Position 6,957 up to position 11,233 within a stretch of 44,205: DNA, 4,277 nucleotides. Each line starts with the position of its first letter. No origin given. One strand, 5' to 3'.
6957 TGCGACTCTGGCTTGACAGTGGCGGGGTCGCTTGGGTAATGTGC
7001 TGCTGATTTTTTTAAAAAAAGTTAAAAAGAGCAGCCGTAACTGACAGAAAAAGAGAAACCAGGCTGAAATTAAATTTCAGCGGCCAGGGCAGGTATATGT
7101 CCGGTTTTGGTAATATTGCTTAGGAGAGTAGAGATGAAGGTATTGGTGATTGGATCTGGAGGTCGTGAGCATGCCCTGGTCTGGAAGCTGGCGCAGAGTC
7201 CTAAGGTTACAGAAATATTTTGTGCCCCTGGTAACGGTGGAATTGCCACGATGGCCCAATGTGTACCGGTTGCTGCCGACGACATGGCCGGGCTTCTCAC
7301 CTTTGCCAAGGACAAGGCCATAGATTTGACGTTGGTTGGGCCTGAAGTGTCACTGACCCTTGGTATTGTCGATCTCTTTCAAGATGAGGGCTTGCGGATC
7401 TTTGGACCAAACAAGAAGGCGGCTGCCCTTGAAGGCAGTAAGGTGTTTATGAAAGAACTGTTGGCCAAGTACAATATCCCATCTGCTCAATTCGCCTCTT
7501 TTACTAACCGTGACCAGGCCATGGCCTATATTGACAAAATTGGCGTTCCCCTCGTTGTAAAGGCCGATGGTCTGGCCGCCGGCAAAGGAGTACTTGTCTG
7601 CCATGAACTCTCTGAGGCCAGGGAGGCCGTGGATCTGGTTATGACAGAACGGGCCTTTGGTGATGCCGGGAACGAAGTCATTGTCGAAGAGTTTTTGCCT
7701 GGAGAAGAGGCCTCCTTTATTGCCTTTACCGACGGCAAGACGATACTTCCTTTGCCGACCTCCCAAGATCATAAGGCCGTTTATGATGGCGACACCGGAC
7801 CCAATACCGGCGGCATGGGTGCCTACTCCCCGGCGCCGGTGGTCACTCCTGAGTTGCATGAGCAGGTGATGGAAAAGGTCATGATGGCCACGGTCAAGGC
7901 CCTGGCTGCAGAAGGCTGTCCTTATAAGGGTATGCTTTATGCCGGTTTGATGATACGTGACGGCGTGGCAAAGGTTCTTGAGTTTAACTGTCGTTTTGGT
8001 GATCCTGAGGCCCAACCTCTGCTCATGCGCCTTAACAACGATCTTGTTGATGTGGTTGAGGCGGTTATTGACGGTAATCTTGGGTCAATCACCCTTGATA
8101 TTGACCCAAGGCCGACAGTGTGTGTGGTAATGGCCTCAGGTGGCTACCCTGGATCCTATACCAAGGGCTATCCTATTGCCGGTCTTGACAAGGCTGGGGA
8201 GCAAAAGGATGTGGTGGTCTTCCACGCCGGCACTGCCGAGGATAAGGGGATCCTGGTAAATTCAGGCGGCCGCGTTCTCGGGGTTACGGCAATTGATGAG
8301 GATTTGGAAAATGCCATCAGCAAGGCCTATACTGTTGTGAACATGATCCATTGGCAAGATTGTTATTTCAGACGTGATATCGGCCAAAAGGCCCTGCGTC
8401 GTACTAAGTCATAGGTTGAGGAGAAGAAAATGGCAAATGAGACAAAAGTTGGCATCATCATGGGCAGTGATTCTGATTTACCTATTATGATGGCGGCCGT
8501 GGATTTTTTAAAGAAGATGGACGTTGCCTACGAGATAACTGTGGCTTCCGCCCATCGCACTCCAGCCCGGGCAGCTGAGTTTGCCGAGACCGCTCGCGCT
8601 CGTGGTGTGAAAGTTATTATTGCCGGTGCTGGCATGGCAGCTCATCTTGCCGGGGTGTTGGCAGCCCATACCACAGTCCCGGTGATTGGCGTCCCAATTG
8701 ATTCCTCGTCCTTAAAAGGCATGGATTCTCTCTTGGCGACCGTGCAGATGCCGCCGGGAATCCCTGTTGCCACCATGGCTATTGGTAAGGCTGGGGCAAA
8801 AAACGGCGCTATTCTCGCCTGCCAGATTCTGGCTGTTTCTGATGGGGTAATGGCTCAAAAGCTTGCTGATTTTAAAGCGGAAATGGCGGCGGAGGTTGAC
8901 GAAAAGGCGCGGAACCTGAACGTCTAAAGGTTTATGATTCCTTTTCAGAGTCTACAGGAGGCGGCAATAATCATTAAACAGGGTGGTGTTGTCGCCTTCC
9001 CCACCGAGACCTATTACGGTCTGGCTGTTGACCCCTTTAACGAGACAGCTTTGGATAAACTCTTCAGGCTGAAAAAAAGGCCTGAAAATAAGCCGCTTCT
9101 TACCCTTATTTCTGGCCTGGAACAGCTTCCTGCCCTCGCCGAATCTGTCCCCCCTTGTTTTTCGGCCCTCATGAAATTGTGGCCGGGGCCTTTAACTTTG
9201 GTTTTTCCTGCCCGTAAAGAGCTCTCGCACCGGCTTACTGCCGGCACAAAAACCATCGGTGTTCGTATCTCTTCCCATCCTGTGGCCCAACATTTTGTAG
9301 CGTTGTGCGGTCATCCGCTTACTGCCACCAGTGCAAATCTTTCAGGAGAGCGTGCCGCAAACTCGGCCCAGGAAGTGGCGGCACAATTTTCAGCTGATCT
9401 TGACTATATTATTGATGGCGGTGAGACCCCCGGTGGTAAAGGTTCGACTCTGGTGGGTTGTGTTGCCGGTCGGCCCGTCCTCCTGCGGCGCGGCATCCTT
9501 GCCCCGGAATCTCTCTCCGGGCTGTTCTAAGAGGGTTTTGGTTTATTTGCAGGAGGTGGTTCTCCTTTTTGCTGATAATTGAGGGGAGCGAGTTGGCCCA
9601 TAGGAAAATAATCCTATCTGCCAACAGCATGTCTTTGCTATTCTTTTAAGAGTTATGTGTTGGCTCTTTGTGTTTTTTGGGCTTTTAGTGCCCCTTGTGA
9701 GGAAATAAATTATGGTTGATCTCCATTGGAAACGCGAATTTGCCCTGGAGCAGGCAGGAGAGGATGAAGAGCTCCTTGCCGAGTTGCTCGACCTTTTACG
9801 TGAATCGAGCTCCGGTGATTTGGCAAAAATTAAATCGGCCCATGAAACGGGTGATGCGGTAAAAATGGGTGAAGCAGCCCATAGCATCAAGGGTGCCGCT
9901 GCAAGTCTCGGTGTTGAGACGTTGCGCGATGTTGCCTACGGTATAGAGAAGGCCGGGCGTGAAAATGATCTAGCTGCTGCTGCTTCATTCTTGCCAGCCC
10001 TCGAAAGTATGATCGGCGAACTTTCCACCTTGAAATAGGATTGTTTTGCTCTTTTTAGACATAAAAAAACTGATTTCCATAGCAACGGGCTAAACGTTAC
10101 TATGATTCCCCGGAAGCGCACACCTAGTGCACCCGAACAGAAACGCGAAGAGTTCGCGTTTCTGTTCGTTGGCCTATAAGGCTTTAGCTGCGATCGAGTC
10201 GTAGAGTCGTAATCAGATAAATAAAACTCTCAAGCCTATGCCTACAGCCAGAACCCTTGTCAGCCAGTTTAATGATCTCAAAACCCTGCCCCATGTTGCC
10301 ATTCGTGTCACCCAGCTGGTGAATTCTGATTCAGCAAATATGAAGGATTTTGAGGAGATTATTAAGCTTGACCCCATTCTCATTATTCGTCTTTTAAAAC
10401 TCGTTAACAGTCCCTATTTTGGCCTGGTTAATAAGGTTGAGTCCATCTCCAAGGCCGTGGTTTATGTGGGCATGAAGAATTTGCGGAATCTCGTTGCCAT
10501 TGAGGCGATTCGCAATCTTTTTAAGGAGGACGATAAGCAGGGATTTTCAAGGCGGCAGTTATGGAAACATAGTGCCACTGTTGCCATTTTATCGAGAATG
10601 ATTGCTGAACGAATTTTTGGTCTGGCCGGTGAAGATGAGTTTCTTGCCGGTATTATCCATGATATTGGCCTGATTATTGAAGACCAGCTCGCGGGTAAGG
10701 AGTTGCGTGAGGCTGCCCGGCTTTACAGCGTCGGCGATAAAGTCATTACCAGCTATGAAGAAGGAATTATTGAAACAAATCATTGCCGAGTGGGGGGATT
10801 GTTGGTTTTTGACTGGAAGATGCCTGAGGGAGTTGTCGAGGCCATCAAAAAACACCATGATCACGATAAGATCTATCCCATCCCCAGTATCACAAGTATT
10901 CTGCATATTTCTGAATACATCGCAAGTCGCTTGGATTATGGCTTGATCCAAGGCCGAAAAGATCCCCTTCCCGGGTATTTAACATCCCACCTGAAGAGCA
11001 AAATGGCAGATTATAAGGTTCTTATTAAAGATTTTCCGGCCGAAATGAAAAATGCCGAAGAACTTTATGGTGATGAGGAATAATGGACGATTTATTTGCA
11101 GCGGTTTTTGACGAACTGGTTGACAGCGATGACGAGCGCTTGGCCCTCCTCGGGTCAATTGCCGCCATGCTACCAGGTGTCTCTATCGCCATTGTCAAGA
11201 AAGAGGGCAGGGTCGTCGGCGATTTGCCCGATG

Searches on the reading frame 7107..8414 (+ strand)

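Call 51: search_protein_families(library=pfam, proteins=[window:7107-8414:+], max_evalue=0.00001)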
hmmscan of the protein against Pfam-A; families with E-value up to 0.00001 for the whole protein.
window:7107-8414:+ (435 aa): 5 families
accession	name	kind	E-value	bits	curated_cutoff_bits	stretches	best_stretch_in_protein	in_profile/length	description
PF01071.24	GARS_A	-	1e-80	270.6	27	1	110-302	1-194/194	Phosphoribosylglycinamide synthetase, ATP-grasp (A) domain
PF02844.21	GARS_N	-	6e-40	136.5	29.5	1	10-109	1-100/100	Phosphoribosylglycinamide synthetase, N domain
PF02843.22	GARS_C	-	3e-33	114.5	34.8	1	337-428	1-92/92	Phosphoribosylglycinamide synthetase, C domain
PF02222.28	ATP-grasp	-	7.9e-08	32.6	27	1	118-205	2-85/179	ATP-grasp domain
PF02786.22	CPSase_L_D2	-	2.1e-06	27.9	19.8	1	114-198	4-90/211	Carbamoyl-phosphate synthase L chain, ATP binding domain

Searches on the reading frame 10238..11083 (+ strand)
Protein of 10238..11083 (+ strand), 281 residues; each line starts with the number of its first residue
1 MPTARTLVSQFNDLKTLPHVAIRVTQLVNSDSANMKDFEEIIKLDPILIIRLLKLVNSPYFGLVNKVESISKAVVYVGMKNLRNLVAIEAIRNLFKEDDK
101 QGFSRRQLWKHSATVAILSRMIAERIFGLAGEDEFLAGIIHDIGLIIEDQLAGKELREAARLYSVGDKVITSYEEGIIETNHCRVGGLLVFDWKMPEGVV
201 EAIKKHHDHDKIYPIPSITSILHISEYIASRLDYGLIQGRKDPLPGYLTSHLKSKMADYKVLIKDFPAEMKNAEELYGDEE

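Call 51: search_protein_families(library=pfam, proteins=[window:10238-11083:+], max_evalue=0.00001)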
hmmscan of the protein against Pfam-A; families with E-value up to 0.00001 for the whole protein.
window:10238-11083:+ (281 aa): 2 families
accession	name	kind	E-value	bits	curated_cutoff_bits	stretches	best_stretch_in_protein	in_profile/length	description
PF08668.18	HDOD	-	4e-50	170.5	22.9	1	14-208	1-195/196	HDOD domain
PF01966.28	HD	-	7.5e-06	26.7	22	0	109-216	2-101/116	HD domain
